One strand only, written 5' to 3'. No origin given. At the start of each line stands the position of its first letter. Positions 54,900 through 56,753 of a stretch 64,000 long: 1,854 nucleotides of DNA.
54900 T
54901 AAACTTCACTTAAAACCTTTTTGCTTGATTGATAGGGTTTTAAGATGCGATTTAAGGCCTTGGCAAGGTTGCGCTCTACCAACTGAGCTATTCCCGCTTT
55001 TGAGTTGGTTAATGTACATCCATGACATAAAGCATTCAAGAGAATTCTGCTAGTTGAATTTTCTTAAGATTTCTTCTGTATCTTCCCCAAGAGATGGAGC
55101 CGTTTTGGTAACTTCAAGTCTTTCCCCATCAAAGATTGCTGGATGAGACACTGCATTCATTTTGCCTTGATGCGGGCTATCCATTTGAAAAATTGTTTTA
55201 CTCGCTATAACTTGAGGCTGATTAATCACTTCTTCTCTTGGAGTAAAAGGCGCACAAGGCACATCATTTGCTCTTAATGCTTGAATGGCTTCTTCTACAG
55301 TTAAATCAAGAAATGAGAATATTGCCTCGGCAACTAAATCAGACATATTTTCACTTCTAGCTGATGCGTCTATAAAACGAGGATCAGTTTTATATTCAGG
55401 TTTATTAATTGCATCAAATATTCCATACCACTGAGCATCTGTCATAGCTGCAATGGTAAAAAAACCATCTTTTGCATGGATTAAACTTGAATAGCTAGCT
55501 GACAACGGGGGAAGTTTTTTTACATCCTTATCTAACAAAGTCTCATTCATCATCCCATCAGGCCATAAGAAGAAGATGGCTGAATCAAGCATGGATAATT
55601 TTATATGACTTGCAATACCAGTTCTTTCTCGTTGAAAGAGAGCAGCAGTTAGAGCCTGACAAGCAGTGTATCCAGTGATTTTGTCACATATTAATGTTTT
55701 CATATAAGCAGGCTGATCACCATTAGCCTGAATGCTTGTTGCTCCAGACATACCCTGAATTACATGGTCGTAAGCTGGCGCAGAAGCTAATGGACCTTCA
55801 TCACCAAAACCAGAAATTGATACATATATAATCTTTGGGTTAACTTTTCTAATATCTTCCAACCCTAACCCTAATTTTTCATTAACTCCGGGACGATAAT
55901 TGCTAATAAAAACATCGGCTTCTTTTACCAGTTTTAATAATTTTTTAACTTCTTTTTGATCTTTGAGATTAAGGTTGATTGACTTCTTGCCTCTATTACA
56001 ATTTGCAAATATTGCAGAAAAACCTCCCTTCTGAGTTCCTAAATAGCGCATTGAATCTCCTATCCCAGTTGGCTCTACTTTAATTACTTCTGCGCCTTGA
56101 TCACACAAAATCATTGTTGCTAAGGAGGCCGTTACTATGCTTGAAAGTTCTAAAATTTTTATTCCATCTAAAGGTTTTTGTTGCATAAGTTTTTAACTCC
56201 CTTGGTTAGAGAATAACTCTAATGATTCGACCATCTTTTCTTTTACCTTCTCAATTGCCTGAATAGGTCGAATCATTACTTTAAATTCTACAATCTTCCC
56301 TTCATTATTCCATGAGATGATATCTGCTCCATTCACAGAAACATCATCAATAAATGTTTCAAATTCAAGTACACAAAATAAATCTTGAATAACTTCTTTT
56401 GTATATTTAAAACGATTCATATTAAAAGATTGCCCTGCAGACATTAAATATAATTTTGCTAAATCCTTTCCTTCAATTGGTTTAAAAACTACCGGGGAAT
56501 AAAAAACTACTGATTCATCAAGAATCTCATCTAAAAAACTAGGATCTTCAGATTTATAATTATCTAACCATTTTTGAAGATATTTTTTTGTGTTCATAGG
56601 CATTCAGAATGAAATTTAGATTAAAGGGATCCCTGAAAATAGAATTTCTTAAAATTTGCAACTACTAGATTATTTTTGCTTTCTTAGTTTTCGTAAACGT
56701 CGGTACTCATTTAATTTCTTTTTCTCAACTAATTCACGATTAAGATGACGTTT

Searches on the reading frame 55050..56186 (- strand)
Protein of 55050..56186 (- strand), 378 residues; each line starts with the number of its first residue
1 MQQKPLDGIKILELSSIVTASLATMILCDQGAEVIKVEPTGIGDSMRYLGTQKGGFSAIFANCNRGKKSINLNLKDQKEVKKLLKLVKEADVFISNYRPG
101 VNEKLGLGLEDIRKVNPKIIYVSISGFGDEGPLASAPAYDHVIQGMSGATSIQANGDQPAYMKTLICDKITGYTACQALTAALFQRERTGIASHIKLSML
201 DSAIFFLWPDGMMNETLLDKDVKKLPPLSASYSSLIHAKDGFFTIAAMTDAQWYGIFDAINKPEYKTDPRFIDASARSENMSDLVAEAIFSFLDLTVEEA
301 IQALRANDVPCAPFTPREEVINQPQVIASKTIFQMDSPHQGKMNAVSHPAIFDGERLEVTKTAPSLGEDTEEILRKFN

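Call 5: search_protein_families(library=pfam, proteins=[window:55050-56186:-])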
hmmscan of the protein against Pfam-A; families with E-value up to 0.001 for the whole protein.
window:55050-56186:- (378 aa): 1 family
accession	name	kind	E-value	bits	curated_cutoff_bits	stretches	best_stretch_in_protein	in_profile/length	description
PF02515.22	CoA_transf_3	-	2.6e-99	333.2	23.3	1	6-370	1-366/366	CoA-transferase family III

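Call 7: find_related_loci(query=window:55050-56186:-, collection=genome_contigs, flank=10000)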
Query window:55050-56186:- (378 aa) in genome_contigs; peptide patterns used: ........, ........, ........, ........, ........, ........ (x = any residue, [..] = any of these).
165 stretches matched a pattern; 104 encode a relative of the query (tblastn E <= 1e-3); the best 80 are kept; 79 distinct loci.
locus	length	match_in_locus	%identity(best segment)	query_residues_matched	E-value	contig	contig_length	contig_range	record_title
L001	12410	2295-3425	99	1-377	0e+0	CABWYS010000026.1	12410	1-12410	MAG: uncultured SAR86 cluster bacterium isolate AG-313-A10 genome assembly, contig: AG-313-A10_NODE_26, whole genome sho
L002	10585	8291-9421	94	1-377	0e+0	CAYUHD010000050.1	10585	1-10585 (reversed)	MAG TPA_asm: uncultured Gammaproteobacteria bacterium isolate SRP077602_co11_421 genome assembly, contig: NODE_7340_leng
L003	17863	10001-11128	81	3-378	0e+0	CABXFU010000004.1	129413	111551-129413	MAG: uncultured SAR86 cluster bacterium isolate AG-313-P16 genome assembly, contig: AG-313-P16_NODE_4, whole genome shot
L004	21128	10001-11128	81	3-378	0e+0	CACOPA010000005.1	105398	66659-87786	MAG: uncultured SAR86 cluster bacterium isolate AH-324-F14 genome assembly, contig: AH-324-F14_NODE_5, whole genome shot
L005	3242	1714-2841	80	3-378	0e+0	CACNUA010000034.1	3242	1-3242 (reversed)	MAG: uncultured SAR86 cluster bacterium isolate AH-287-C22 genome assembly, contig: AH-287-C22_NODE_34, whole genome sho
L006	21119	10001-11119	81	4-376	0e+0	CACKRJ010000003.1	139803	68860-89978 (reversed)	MAG: uncultured SAR86 cluster bacterium isolate AG-457-D18 genome assembly, contig: AG-457-D18_NODE_3, whole genome shot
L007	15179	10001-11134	82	1-378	0e+0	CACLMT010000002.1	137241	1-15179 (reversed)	MAG: uncultured SAR86 cluster bacterium isolate AG-464-M18 genome assembly, contig: AG-464-M18_NODE_2, whole genome shot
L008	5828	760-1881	79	1-374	0e+0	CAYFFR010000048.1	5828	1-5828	MAG TPA_asm: uncultured Gammaproteobacteria bacterium isolate ERP001736_co2_395 genome assembly, contig: NODE_8795_lengt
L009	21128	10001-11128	80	3-378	0e+0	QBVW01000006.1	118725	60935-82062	SAR86 cluster bacterium AG-313-D11 Ga0172192_106, whole genome shotgun sequence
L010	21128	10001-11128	81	3-378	0e+0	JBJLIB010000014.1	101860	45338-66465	MAG: Gammaproteobacteria bacterium isolate LRMED-353 SAR86-LRMED-353-C612, whole genome shotgun sequence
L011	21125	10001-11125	48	3-378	2e-117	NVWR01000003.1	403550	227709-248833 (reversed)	MAG: Rhodobiaceae bacterium isolate NORP32 Contig_source1382A_25, whole genome shotgun sequence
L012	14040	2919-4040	48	4-378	5e-117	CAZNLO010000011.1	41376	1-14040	MAG TPA_asm: uncultured Parvibaculum sp. isolate SRP215229_co1_76 genome assembly, contig: NODE_492_length_41376_cov_10.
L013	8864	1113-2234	45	5-378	3e-108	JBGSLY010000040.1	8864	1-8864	MAG: Parasphingorhabdus sp. isolate JTS-AC218 k141_2303990, whole genome shotgun sequence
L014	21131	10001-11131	43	5-378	4e-107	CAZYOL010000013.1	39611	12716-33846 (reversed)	MAG TPA_asm: uncultured Spirochaetales bacterium isolate SRP128890_co1_175 genome assembly, contig: NODE_1752_length_396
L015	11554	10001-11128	43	3-378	2e-99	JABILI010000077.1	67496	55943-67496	MAG: Porticoccaceae bacterium isolate SI054_bin69 k141_839360, whole genome shotgun sequence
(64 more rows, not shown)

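Call 32: search_protein_families(library=pfam, proteins=[L001:3717-5189:+, L010:11327-12103:+, L010:12103-13131:+, L004:11602-12276:-, L004:13200-13994:-, L009:13390-13986:+, L003:14076-14831:+, L008:1919-2743:+, L008:3496-4998:+], max_evalue=0.01)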
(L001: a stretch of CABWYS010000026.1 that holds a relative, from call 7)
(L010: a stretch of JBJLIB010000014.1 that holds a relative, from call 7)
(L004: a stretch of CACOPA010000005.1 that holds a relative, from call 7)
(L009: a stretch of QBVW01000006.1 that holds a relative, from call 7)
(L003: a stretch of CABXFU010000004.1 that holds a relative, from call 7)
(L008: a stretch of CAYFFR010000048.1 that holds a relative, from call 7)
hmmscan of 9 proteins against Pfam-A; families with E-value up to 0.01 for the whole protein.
L001:3717-5189:+ (490 aa): 0 families

L010:11327-12103:+ (258 aa): 2 families
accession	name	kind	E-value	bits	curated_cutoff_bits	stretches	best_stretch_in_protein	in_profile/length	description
PF00149.33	Metallophos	-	6.3e-16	59.8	21.5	1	8-205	3-190/191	Calcineurin-like phosphoesterase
PF12850.12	Metallophos_2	-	9.2e-11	42.4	27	2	8-120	3-90/154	Calcineurin-like phosphoesterase superfamily domain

L010:12103-13131:+ (342 aa): 5 families
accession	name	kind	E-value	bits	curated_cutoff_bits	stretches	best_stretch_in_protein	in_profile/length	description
PF00534.26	Glycos_transf_1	-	7.6e-22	78.1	26.4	1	171-301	10-159/172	Glycosyl transferases group 1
PF13692.12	Glyco_trans_1_4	-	3.6e-21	76.3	27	1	178-289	3-128/142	Glycosyl transferases group 1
PF13439.12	Glyco_transf_4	-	5.1e-16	59.6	28.5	1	14-164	1-169/170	Glycosyltransferase Family 4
PF20706.3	GT4-conflict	-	7e-07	29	26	1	232-284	274-326/385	Family 4 Glycosyltransferase in conflict systems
PF13579.12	Glyco_trans_4_4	-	0.00046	21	29.7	1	44-155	43-151/158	Glycosyl transferase 4-like domain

L004:11602-12276:- (224 aa): 0 families

L004:13200-13994:- (264 aa): 0 families

L009:13390-13986:+ (198 aa): 0 families

L003:14076-14831:+ (251 aa): 1 family
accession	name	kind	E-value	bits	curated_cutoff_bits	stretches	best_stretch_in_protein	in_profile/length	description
PF13180.12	PDZ_2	-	3.6e-05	24.4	27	1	77-150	4-77/80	PDZ domain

L008:1919-2743:+ (274 aa): 1 family
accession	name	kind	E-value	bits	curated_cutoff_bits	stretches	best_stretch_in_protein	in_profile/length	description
PF02668.22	TauD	-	4.5e-70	237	27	1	3-266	1-266/267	Taurine catabolism dioxygenase TauD, TfdA family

L008:3496-4998:+ (500 aa): 1 family
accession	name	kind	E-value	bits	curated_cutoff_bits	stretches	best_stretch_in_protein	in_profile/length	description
PF01235.23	Na_Ala_symp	-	3.8e-117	392.3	24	1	93-497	6-385/392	Sodium:alanine symporter family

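Call 58: search_protein_families(library=pfam, proteins=[L004:14044-14721:+, L004:14765-15583:+, L004:15586-16302:+, L004:16312-17214:+, L004:17680-18963:+, L004:18963-20738:+], max_evalue=0.001)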
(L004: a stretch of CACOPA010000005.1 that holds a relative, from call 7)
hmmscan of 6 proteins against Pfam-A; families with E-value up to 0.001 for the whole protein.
L004:14044-14721:+ (225 aa): 0 families

L004:14765-15583:+ (272 aa): 1 family
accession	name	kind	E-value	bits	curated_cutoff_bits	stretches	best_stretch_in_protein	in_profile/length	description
PF12705.13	PDDEXK_1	-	2.2e-06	28.2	22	1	115-191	125-189/247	PD-(D/E)XK nuclease superfamily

L004:15586-16302:+ (238 aa): 16 families
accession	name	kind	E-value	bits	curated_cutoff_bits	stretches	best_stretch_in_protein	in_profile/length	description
PF04545.22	Sigma70_r4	-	8.1e-14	51.3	24.1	1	4-47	4-47/50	Sigma-70, region 4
PF13384.12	HTH_23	-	2.1e-11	43.7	24.6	0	20-51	17-48/50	Homeodomain-like domain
PF13518.12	HTH_28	-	1.8e-10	41.1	25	0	15-52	8-44/52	Helix-turn-helix domain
PF08281.18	Sigma70_r4_2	-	1.1e-09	38.3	25.7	0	3-47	9-53/54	Sigma-70, region 4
PF00196.25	GerE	-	6.1e-08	32.6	23.5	0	138-164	5-31/57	Bacterial regulatory proteins, luxR family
PF24409.1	wHTH-PRTase_assc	-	2.2e-06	28.1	27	0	142-180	2-41/83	wHTH-PRTase associated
PF13412.12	HTH_24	-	8.7e-06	25.7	21.9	0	154-179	21-46/48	Winged helix-turn-helix DNA-binding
PF04967.18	HTH_10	-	1.1e-05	25.5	23.1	0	149-176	22-49/53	HTH DNA binding domain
PF02796.21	HTH_7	-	1.3e-05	25.6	23.8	0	72-97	9-33/45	Helix-turn-helix domain of resolvase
PF08279.18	HTH_11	-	2.3e-05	24.6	25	0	10-52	3-47/55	HTH domain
PF01978.25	TrmB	-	3.2e-05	24.1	25.6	0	15-49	17-51/68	Sugar-specific transcriptional regulator TrmB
PF13551.12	HTH_29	-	9.9e-05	22.8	28.1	0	207-231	8-33/64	Winged helix-turn helix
PF08765.17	Mor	-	0.00016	22.1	24.9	0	4-48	57-99/107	Mor transcription activator family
PF12802.13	MarR_2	-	0.00023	21.7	27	0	153-178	23-48/61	MarR family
PF01047.28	MarR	-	0.00082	19.7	24.6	0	150-178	17-45/59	MarR family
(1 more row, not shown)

L004:16312-17214:+ (300 aa): 1 family
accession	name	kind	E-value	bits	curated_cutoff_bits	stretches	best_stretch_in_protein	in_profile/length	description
PF01555.25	N6_N4_Mtase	-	4.1e-52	177.8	26.7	1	43-267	2-220/221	DNA methylase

L004:17680-18963:+ (427 aa): 0 families

L004:18963-20738:+ (591 aa): 4 families
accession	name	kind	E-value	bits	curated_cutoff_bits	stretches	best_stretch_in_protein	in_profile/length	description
PF00176.29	SNF2-rel_dom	-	1.4e-13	51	24.9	1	135-290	26-186/290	SNF2-related domain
PF00271.37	Helicase_C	-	6.1e-09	36.6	23.5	1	400-515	7-109/110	Helicase conserved C-terminal domain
PF04851.21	ResIII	-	1.3e-08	35.4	22.5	1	135-267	32-162/164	Type III restriction enzyme, res subunit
PF18766.7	SWI2_SNF2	-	0.00017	21.7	26.7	1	136-279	28-167/221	SWI2/SNF2 ATPase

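Call 59: search_protein_families(library=phrogs, proteins=[L004:11602-12276:-, L004:12513-12827:-, L004:13200-13994:-, L004:14044-14721:+, L004:14765-15583:+, L004:15586-16302:+, L004:17207-17680:+, L004:17680-18963:+, L004:18963-20738:+], max_evalue=0.001)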
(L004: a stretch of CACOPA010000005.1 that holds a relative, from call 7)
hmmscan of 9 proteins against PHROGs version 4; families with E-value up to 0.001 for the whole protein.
L004:11602-12276:- (224 aa): 0 families

L004:12513-12827:- (104 aa): 0 families

L004:13200-13994:- (264 aa): 0 families

L004:14044-14721:+ (225 aa): 0 families

L004:14765-15583:+ (272 aa): 1 family
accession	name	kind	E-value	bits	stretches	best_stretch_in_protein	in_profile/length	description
phrog_31195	-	unknown function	1.4e-07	32.3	1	18-259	6-217/232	-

L004:15586-16302:+ (238 aa): 28 families (the best 25 are shown)
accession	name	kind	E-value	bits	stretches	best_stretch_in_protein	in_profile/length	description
phrog_3855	-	DNA, RNA and nucleotide metabolism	4.2e-09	37.8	0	72-116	66-110/115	HTH DNA binding protein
phrog_645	-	DNA, RNA and nucleotide metabolism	9.3e-09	36.7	0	6-71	24-87/196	Rnase E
phrog_151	-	integration and excision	2.1e-08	34.2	1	11-119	71-178/582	transposase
phrog_351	-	transcription regulation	3e-08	33.7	1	2-106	673-784/928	RNA polymerase sigma factor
phrog_125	-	DNA, RNA and nucleotide metabolism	9.4e-07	29.6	0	5-62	163-221/254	DNA invertase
phrog_664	-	DNA, RNA and nucleotide metabolism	9.9e-07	29.8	0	121-229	23-119/210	DNA binding protein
phrog_686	-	DNA, RNA and nucleotide metabolism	2.7e-06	28.6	0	21-45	49-73/76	HTH DNA binding protein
phrog_836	-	transcription regulation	3.6e-06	28.1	0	8-47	85-123/133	late transcriptional activator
phrog_1190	-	transcription regulation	1.1e-05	26.3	0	4-50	111-157/167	RNA polymerase sigma factor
phrog_20467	-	DNA, RNA and nucleotide metabolism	1.4e-05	25.9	0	67-103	60-96/112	HNH endonuclease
phrog_30822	-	unknown function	1.7e-05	26.2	0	22-49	19-46/131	-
phrog_59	-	DNA, RNA and nucleotide metabolism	2.4e-05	24.9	0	10-107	245-315/423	HNH endonuclease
phrog_9129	-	unknown function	7.5e-05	23.8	1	20-105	85-168/184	-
phrog_1740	-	transcription regulation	0.00013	21.6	0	4-63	168-227/567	RNA polymerase sigma factor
phrog_10624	-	unknown function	0.00014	22.4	0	137-180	14-56/165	-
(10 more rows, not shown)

L004:17207-17680:+ (157 aa): 0 families

L004:17680-18963:+ (427 aa): 0 families

L004:18963-20738:+ (591 aa): 4 families
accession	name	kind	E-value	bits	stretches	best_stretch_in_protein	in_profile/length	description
phrog_62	-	DNA, RNA and nucleotide metabolism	1e-49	170.1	1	102-557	687-1134/1881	DNA helicase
phrog_16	-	DNA, RNA and nucleotide metabolism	3.7e-14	52.9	1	38-515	237-586/986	DNA helicase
phrog_23807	-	unknown function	3.6e-06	26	1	397-521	514-638/1053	-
phrog_1685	-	unknown function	0.00024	19.4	1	107-179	826-899/2278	-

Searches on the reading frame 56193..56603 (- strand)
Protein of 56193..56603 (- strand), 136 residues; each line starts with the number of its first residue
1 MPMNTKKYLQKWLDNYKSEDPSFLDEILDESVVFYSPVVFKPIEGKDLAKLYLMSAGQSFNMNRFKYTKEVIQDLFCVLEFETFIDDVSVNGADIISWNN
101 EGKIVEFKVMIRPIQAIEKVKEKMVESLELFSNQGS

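Call 32: search_protein_families(library=pfam, proteins=[window:56193-56603:-], max_evalue=0.01)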
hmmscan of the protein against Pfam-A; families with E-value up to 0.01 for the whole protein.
window:56193-56603:- (136 aa): 1 family
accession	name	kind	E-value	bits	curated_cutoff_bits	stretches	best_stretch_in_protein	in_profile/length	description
PF12680.13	SnoaL_2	-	0.00037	21.5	27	1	10-106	2-101/102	SnoaL-like domain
